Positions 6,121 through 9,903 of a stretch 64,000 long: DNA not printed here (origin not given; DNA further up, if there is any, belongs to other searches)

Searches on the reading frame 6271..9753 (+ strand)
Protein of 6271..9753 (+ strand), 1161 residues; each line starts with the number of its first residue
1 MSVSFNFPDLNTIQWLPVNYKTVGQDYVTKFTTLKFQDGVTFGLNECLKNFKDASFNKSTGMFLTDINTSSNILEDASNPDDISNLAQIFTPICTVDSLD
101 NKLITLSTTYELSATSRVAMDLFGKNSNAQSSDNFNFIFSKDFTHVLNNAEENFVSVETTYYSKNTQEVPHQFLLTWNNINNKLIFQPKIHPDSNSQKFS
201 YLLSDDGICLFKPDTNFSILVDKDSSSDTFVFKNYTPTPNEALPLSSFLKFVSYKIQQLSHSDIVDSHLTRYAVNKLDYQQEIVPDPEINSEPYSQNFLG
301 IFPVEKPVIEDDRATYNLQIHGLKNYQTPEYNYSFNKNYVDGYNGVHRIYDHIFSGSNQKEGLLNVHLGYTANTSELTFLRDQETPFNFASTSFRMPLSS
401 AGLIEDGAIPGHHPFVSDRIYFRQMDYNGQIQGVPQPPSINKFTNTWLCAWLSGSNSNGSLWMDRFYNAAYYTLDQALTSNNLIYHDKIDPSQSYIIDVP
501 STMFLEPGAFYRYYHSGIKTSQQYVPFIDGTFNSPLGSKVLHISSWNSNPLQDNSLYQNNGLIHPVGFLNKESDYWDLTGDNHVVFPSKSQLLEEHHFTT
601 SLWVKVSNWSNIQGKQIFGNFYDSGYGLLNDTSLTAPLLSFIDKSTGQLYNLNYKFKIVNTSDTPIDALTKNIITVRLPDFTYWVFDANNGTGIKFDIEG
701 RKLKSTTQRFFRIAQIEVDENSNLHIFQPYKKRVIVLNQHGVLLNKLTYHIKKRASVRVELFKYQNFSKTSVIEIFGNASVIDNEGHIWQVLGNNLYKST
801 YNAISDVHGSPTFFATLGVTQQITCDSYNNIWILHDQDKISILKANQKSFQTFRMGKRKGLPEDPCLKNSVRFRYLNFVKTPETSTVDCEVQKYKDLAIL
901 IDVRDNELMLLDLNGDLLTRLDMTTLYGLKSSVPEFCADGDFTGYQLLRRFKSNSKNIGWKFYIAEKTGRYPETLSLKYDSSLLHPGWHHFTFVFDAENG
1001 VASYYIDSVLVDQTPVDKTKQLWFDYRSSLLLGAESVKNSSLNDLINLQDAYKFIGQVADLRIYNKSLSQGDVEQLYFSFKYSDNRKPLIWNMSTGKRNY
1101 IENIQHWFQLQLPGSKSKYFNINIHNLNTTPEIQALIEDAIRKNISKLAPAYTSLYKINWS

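Call 60: search_protein_families(library=pfam, proteins=[window:6271-9753:+], max_evalue=0.00001)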
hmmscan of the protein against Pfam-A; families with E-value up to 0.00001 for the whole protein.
window:6271-9753:+ (1161 aa): 1 family
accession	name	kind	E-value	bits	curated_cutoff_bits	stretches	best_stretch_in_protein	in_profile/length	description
PF13385.13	Laminin_G_3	-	1e-11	45.7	27.6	1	954-1073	51-150/151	Concanavalin A-like lectin/glucanases superfamily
